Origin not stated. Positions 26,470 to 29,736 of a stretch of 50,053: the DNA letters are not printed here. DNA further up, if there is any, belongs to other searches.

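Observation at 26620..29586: Sigma-54 enhancer-binding protein continues, without a stop, through a hydrophobic segment into a complete GH32 domain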

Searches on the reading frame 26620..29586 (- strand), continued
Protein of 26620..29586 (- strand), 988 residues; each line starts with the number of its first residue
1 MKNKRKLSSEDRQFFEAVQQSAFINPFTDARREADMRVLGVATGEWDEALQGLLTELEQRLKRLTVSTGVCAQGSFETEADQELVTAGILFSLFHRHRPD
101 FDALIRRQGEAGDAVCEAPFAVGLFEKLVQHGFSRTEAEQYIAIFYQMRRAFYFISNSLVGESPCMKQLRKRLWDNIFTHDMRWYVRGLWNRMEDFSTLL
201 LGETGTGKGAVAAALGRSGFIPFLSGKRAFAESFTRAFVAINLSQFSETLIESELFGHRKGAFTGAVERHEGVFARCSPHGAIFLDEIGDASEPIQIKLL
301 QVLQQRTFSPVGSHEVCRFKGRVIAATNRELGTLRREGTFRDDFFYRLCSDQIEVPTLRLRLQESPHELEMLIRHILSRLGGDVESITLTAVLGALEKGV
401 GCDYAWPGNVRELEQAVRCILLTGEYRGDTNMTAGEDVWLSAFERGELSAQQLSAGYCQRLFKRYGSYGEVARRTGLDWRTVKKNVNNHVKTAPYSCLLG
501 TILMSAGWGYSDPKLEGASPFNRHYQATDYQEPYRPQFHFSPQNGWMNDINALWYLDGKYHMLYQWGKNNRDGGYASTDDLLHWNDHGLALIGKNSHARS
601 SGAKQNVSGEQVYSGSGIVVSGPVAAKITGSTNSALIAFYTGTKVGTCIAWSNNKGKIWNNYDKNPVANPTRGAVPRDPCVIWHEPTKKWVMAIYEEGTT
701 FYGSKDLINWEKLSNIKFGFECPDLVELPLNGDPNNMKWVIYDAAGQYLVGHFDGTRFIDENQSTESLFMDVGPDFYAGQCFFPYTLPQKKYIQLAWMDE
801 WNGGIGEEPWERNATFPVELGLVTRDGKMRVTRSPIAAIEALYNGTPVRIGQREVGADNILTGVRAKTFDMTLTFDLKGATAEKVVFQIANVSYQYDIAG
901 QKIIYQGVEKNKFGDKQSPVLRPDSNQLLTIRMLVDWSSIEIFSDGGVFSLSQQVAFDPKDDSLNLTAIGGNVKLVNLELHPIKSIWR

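Call 6: find_homologous_proteins(query=window:26620-29586:-, max_evalue=1e-10)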
Query window:26620-29586:- (988 aa): 7788 proteins with E <= 1e-10 among 8000 candidates; the best 120 are listed.
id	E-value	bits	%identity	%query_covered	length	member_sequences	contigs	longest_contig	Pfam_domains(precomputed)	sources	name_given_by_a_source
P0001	2.9e-158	547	53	50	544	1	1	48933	PF00158.33,PF25601.2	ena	-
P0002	4.3e-153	530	52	49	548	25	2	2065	PF00158.33,PF25601.2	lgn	-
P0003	6.5e-153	529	53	49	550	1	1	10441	PF00158.33,PF25601.2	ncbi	-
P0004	2.0e-150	521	52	50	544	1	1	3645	PF00158.33,PF25601.2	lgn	-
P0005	7.4e-148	512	51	50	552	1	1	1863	PF00158.33,PF25601.2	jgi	jgi:hypothetical protein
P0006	7.1e-147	509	50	49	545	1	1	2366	PF00158.33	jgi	jgi:hypothetical protein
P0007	1.5e-146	508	50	49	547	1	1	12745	PF00158.33,PF25601.2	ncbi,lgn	-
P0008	3.5e-146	507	53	49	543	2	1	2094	PF00158.33,PF25601.2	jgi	jgi:hypothetical protein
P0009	1.0e-145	505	52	49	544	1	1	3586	PF00158.33,PF25601.2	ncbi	ncbi:MAG: sigma 54-interacting transcriptional regulator [Planctomycetota bacterium]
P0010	1.0e-145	505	51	49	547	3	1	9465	PF00158.33,PF25601.2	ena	-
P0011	5.4e-144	499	52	50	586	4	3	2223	PF00158.33,PF07728.21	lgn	-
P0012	9.0e-142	492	50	52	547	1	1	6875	PF00158.33,PF25601.2,PF07728.21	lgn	-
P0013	8.8e-141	489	49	49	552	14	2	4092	PF00158.33,PF25601.2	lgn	-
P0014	5.6e-140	486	51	49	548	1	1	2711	PF00158.33,PF25601.2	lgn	-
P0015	1.3e-139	485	46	49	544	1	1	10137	PF00158.33,PF25601.2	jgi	-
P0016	1.7e-138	481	45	50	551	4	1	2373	PF00158.33,PF25601.2,PF07728.21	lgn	-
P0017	5.5e-138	480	49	48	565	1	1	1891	PF00158.33,PF25601.2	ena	-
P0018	1.2e-136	475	48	49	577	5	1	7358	PF00158.33,PF25601.2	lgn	-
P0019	1.6e-136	475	53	44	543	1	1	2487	PF00158.33,PF25601.2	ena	-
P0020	2.8e-136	474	44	50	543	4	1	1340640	PF00158.33,PF25601.2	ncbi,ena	-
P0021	2.2e-135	471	50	43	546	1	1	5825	PF00158.33,PF25601.2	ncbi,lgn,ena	-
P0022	2.4e-135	471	47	49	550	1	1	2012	PF00158.33,PF25601.2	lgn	-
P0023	8.5e-134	466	48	52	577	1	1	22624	PF00158.33,PF25601.2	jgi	jgi:hypothetical protein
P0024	1.2e-131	459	47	49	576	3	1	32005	PF00158.33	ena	-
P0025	1.9e-126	441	56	38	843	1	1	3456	PF00158.33,PF13567.12,PF03772.22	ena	-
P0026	4.4e-123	430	45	49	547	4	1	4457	PF00158.33,PF25601.2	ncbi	-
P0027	2.1e-97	345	40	52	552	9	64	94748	PF00158.33,PF25601.2,PF14532.13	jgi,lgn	-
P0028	5.8e-97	344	42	48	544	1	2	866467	PF00158.33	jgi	jgi:hypothetical protein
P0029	1.0e-96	343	40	49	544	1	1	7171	PF00158.33,PF25601.2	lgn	-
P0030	2.7e-96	342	38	49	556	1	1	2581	PF00158.33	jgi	jgi:transcriptional regulator with AAA-type ATPase domain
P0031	2.9e-96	341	41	49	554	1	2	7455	PF00158.33,PF25601.2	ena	-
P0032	4.4e-96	341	39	49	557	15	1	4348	PF00158.33,PF25601.2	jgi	-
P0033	1.2e-94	336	39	49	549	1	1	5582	PF00158.33,PF25601.2,PF07728.21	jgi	jgi:transcriptional regulator with AAA-type ATPase domain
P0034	1.3e-94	336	40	48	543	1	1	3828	PF00158.33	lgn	-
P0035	2.2e-94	335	39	49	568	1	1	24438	PF00158.33,PF25601.2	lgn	-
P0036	1.6e-93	332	50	34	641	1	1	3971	PF00158.33,PF07728.21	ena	-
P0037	2.2e-93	332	46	35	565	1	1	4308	PF00158.33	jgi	jgi:DNA-binding NtrC family response regulator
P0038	5.1e-93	331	42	44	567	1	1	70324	PF00158.33,PF25601.2,PF14532.13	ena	-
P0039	1.5e-92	329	41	49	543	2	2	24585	PF00158.33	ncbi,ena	-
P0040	7.5e-92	327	48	36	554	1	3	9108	PF00158.33,PF25601.2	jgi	jgi:transcriptional regulator with AAA-type ATPase domain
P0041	1.2e-91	326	38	49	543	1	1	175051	PF00158.33,PF25601.2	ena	-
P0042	4.4e-91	324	41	49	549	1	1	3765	PF00158.33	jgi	jgi:hypothetical protein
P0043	6.9e-91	324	47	38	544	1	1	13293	PF00158.33,PF14532.13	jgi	jgi:hypothetical protein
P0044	7.3e-91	324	38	49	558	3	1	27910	PF00158.33,PF25601.2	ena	-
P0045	1.1e-90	323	38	49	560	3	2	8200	PF00158.33,PF25601.2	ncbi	-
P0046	1.1e-90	323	38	49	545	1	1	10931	PF00158.33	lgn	-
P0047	8.7e-90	320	39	49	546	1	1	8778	PF00158.33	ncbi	-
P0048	2.0e-89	319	39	49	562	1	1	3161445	PF00158.33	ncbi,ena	-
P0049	2.0e-89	319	39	48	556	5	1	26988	PF00158.33,PF14532.13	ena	-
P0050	6.0e-89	317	39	49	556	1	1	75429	PF00158.33,PF25601.2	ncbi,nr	ncbi:MAG: sigma-54-dependent Fis family transcriptional regulator [Planctomycetes bacterium]|nr:sigm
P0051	4.5e-88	314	37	49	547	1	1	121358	PF00158.33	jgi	jgi:DNA-binding NtrC family response regulator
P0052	6.2e-88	314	45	35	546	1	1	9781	PF00158.33,PF25601.2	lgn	-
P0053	8.2e-88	314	38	49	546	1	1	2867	PF00158.33,PF25601.2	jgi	jgi:hypothetical protein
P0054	1.4e-87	313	37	49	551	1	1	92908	PF00158.33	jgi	-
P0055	4.5e-87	311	47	36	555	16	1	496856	PF00158.33,PF25601.2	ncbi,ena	-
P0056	2.4e-86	309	40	47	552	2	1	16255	PF00158.33,PF25601.2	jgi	jgi:transcriptional regulator with AAA-type ATPase domain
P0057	7.2e-86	307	44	36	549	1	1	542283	PF00158.33,PF25601.2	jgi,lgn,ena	-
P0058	2.0e-84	302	37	49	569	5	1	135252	PF00158.33,PF25601.2,PF14532.13,PF07728.21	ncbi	-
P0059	1.3e-83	300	37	49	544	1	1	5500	PF00158.33,PF14532.13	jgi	jgi:DNA-binding NtrC family response regulator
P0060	2.5e-83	299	44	36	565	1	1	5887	PF00158.33,PF25601.2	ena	-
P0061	2.8e-83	299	45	35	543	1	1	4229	PF00158.33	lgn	-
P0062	2.9e-83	298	38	49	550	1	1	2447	PF00158.33,PF14532.13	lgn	-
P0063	3.4e-82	295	37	49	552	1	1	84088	PF00158.33,PF25601.2,PF14532.13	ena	-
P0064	6.2e-81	291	40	43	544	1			PF00158.33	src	-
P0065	6.5e-81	291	42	41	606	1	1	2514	PF00158.33,PF14532.13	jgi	jgi:hypothetical protein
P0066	7.4e-81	290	35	49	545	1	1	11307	PF00158.33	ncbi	-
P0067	7.9e-80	287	42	38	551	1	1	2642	PF00158.33,PF25601.2,PF07728.21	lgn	-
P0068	1.1e-78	283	36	49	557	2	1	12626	PF00158.33,PF25601.2,PF14532.13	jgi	jgi:DNA-binding NtrC family response regulator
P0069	1.7e-78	283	34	49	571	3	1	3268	PF00158.33,PF25601.2,PF14532.13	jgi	-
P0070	3.6e-77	278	34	49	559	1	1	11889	PF00158.33,PF14532.13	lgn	-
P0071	1.1e-76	277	34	49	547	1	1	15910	PF00158.33,PF25601.2,PF14532.13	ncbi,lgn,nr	ncbi:MAG: sigma-54 factor interaction domain-containing protein [bacterium]|nr:sigma-54 factor inter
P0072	1.3e-72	263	34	49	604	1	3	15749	PF00158.33,PF14532.13,PF07728.21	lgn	-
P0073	3.2e-72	262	35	49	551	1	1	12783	PF00158.33,PF25601.2,PF07728.21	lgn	-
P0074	8.8e-71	257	39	35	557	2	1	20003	PF00158.33,PF14532.13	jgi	jgi:DNA-binding NtrC family response regulator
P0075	2.9e-70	255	55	25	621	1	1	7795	PF00158.33,PF25601.2,PF12158.15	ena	-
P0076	1.2e-62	230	36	27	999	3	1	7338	PF13245.13,PF00493.30,PF00004.36,PF14532.13,PF07728.21,PF00072.31,PF00158.33,PF07724.21,PF25601.2,PF02954.26,PF07726.18,PF18024.8,PF01078.28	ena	-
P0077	8.1e-58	214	53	16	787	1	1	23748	PF00158.33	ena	-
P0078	3.2e-54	202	-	-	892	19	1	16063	PF00158.33,PF07724.21,PF25601.2,PF18024.8,PF05729.19,PF00493.30,PF00004.36,PF14532.13,PF07728.21,PF01078.28,PF13191.13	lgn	-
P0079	3.8e-53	199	-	-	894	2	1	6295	PF00493.30,PF00004.36,PF13401.13,PF14532.13,PF07728.21,PF13191.13,PF00158.33,PF07724.21,PF25601.2,PF18024.8,PF05729.19,PF00989.32,PF01078.28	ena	-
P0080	7.9e-53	198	-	-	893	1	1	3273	PF00493.30,PF00004.36,PF13401.13,PF14532.13,PF07728.21,PF13191.13,PF00158.33,PF07724.21,PF25601.2,PF18024.8,PF05729.19,PF01078.28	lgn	-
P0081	6.1e-52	195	-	-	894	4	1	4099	PF13188.14,PF00493.30,PF00004.36,PF13401.13,PF14532.13,PF07728.21,PF13191.13,PF00158.33,PF07724.21,PF25601.2,PF18024.8,PF01078.28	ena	-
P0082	1.7e-51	193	-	-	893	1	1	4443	PF00493.30,PF00004.36,PF13401.13,PF14532.13,PF07728.21,PF13191.13,PF00158.33,PF07724.21,PF25601.2,PF18024.8,PF05729.19,PF01078.28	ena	-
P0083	1.9e-49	187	-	-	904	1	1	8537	PF06745.20,PF00493.30,PF00004.36,PF13401.13,PF14532.13,PF07728.21,PF13191.13,PF00158.33,PF07724.21,PF25601.2,PF18024.8,PF12775.14,PF05729.19,PF01078.28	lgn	-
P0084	3.3e-40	156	57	14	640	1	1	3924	PF13426.14,PF00158.33,PF13487.13,PF25601.2,PF02517.22,PF08448.17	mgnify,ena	mgnify:CR=1 FL=1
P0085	2.3e-39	153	41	27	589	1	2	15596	PF13426.14,PF13188.14,PF00004.36,PF14532.13,PF07728.21,PF00072.31,PF13596.13,PF00158.33,PF07724.21,PF25601.2,PF02954.26,PF08448.17,PF00989.32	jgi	jgi:PAS domain S-box-containing protein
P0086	2.9e-39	153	38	31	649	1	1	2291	PF13188.14,PF13185.13,PF00158.33,PF25601.2,PF01590.33,PF02954.26,PF14532.13,PF07728.21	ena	-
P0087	2.1e-38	150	43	25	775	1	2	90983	PF08447.19,PF13426.14,PF13188.14,PF13185.13,PF00158.33,PF25601.2,PF02954.26,PF08448.17,PF00989.32,PF14532.13,PF07728.21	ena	-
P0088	2.4e-38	150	38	32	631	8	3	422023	PF13185.13,PF00158.33,PF00498.32,PF25601.2,PF01590.33,PF02954.26,PF16697.11,PF13492.13,PF14532.13,PF07728.21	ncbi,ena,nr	ncbi:MAG: sigma 54-interacting transcriptional regulator [Planctomycetes bacterium]|nr:sigma 54-inte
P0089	2.6e-38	150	37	31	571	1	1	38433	PF13426.14,PF13188.14,PF13518.13,PF00004.36,PF14532.13,PF07728.21,PF00072.31,PF00158.33,PF07724.21,PF13551.13,PF25601.2,PF02954.26,PF08448.17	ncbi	-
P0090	3.1e-38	149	42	23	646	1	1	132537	PF13188.14,PF00158.33,PF25601.2,PF01590.33,PF02954.26,PF08448.17,PF14532.13,PF07728.21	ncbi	ncbi:MAG: sigma 54-interacting transcriptional regulator [Halioglobus sp.]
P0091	4.8e-38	149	47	23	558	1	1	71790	PF13185.13,PF00158.33,PF25601.2,PF01590.33,PF02954.26,PF13492.13,PF00004.36,PF14532.13,PF07728.21,PF01078.28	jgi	jgi:formate hydrogenlyase transcriptional activator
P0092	1.2e-37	147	42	23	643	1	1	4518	PF00158.33,PF24820.2,PF25601.2,PF01590.33,PF02954.26,PF08448.17,PF00989.32,PF14532.13,PF07728.21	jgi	jgi:PAS domain S-box-containing protein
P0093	1.6e-37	147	-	-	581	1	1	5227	PF00158.33,PF25601.2,PF02954.26,PF18024.8,PF14532.13,PF07728.21,PF00072.31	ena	-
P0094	1.7e-37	147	42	23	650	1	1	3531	PF13185.13,PF00158.33,PF25601.2,PF01590.33,PF08448.17,PF00004.36,PF00989.32,PF14532.13,PF07728.21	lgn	-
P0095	2.4e-37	146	41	23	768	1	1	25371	PF13426.14,PF00158.33,PF25601.2,PF02954.26,PF08448.17,PF00004.36,PF14532.13,PF07728.21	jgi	jgi:formate hydrogenlyase transcriptional activator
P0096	2.7e-37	146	41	25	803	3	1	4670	PF13426.14,PF13188.14,PF13185.13,PF00004.36,PF14532.13,PF07728.21,PF08447.19,PF00158.33,PF25601.2,PF01590.33,PF08448.17,PF00989.32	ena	-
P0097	2.9e-37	146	40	26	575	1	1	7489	PF00158.33,PF25601.2,PF02954.26,PF14532.13,PF07728.21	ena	-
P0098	3.4e-37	146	36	30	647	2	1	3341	PF00158.33,PF25601.2,PF01590.33,PF14532.13,PF07728.21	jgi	-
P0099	4.0e-37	146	41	23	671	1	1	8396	PF00158.33,PF07724.21,PF25601.2,PF01590.33,PF02954.26,PF08448.17,PF00004.36,PF14532.13,PF07728.21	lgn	-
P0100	4.1e-37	146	46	23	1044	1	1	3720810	PF13185.13,PF00158.33,PF25601.2,PF01590.33,PF13492.13,PF00004.36,PF14532.13,PF07719.24,PF13374.13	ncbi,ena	-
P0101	4.5e-37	146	44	24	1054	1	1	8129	PF13185.13,PF13492.13,PF14532.13,PF07728.21,PF00158.33,PF17874.8,PF25601.2,PF01590.33,PF00515.35,PF13424.13,PF13181.13,PF07719.24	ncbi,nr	ncbi:MAG: GAF domain-containing protein [Proteobacteria bacterium]|nr:GAF domain-containing protein 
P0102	4.5e-37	146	43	23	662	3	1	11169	PF08447.19,PF13426.14,PF00158.33,PF07724.21,PF25601.2,PF01590.33,PF02954.26,PF08448.17,PF00989.32,PF14532.13,PF07728.21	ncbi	-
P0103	4.5e-37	146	38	27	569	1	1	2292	PF00158.33,PF07724.21,PF25601.2,PF02954.26,PF14532.13,PF07728.21,PF00072.31,PF13191.13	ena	-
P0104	4.7e-37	145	45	23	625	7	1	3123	PF08447.19,PF00158.33,PF25601.2,PF02954.26,PF08448.17,PF14532.13,PF00072.31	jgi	jgi:formate hydrogenlyase transcriptional activator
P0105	5.0e-37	145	41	25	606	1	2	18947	PF00158.33,PF07724.21,PF25601.2,PF01590.33,PF02954.26,PF14532.13,PF07728.21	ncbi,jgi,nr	ncbi:MAG: sigma-54-dependent Fis family transcriptional regulator [Chitinispirillaceae bacterium]|jg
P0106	5.2e-37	145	43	23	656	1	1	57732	PF13188.14,PF00004.36,PF14532.13,PF07728.21,PF08447.19,PF00158.33,PF07724.21,PF25601.2,PF01590.33,PF02954.26,PF08448.17,PF00989.32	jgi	jgi:PAS domain S-box-containing protein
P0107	5.3e-37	145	36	30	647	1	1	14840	PF00158.33,PF25601.2,PF01590.33,PF14532.13,PF07728.21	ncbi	-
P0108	5.3e-37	145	40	27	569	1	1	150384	PF13426.14,PF13188.14,PF00004.36,PF14532.13,PF07728.21,PF00158.33,PF07724.21,PF25601.2,PF02954.26,PF08448.17,PF00989.32,PF01078.28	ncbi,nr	ncbi:Fis family transcriptional regulator [Clostridiales bacterium PH28_bin88]|nr:Fis family transcr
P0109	5.5e-37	145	35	29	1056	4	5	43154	PF07495.20,PF07494.18,PF00158.33,PF25601.2,PF02954.26,PF14532.13,PF07728.21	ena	-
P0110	5.8e-37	145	36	30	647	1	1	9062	PF00158.33,PF25601.2,PF01590.33,PF14532.13,PF07728.21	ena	-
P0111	6.3e-37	145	44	24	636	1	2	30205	PF13188.14,PF13185.13,PF00158.33,PF25601.2,PF01590.33,PF02954.26,PF08448.17,PF14532.13,PF07728.21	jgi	-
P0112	6.3e-37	145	36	30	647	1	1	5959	PF00158.33,PF25601.2,PF01590.33,PF14532.13,PF07728.21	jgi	jgi:PAS domain S-box-containing protein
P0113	7.5e-37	145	41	25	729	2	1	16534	PF08447.19,PF13426.14,PF00158.33,PF07724.21,PF25601.2,PF08448.17,PF00004.36,PF00989.32,PF14532.13,PF07728.21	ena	-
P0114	7.5e-37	145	41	23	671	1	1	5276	PF00158.33,PF07724.21,PF25601.2,PF01590.33,PF02954.26,PF08448.17,PF00004.36,PF14532.13,PF07728.21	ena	-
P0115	8.4e-37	145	41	26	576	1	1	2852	PF13426.14,PF13188.14,PF00158.33,PF00381.25,PF25601.2,PF18024.8,PF08448.17,PF00004.36,PF00989.32,PF14532.13,PF07728.21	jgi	jgi:phosphotransferase system HPr (HPr) family protein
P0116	8.7e-37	145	45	23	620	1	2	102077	PF00158.33,PF00498.32,PF25601.2,PF01590.33,PF02954.26,PF16697.11,PF13492.13,PF00004.36,PF14532.13,PF07728.21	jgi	-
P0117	9.0e-37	145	40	25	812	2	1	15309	PF08447.19,PF13426.14,PF13185.13,PF00158.33,PF25601.2,PF02954.26,PF08448.17,PF00004.36,PF00989.32,PF14532.13,PF07728.21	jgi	jgi:formate hydrogenlyase transcriptional activator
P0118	9.5e-37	144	42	25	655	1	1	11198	PF13426.14,PF13188.14,PF00158.33,PF25601.2,PF01590.33,PF02954.26,PF08448.17,PF00004.36,PF14532.13,PF07728.21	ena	-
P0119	9.8e-37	144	37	33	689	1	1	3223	PF00158.33,PF25601.2,PF02954.26,PF08448.17,PF00989.32,PF14532.13,PF07728.21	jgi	jgi:PAS domain S-box-containing protein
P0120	1.1e-36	144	42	23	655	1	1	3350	PF00158.33,PF07724.21,PF25601.2,PF02954.26,PF08448.17,PF00004.36,PF14532.13,PF07728.21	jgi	jgi:PAS domain S-box-containing protein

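Call 7: find_encoding_contigs(protein=window:26620-29586:-, flank=6000, max_places=6)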
Protein window:26620-29586:- (988 aa): 2 contigs read that carry it; 1 place shown.
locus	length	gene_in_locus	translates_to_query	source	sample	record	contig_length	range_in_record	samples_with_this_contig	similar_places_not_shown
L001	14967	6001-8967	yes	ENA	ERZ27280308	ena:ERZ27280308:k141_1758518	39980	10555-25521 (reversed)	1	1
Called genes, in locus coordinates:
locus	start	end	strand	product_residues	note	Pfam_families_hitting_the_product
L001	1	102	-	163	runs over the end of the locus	PF24575:TPR_Slam (faint), PF13428:TPR_14 (faint), PF14559:TPR_19 (faint), PF07719:TPR_2 (faint), PF13174:TPR_6 (faint), PF01535:PPR (faint), PF13432:TPR_16 (weak)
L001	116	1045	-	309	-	-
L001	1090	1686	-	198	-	PF12697:Abhydrolase_6 (weak), PF24096:DUF7379 (faint)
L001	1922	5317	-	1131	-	PF07690:MFS_1, PF01553:Acyltransferase, PF00501:AMP-binding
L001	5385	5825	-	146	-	-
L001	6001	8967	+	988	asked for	PF00158:Sigma54_activat, PF07728:AAA_5 (weak), PF00251:Glyco_hydro_32N, PF22847:Glyco_hydro_43_rel (faint), PF08244:Glyco_hydro_32C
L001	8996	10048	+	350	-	-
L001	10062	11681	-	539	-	PF01202:SKI, PF00465:Fe-ADH, PF13685:Fe-ADH_2, PF01761:DHQ_synthase, PF24621:DHQS_C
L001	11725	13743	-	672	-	PF02449:Glyco_hydro_42, PF08532:Glyco_hydro_42M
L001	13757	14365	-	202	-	PF06941:NT5C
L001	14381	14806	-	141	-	PF08211:dCMP_cyt_deam_2, PF00383:dCMP_cyt_deam_1, PF26947:CDL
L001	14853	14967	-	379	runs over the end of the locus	PF02673:BacA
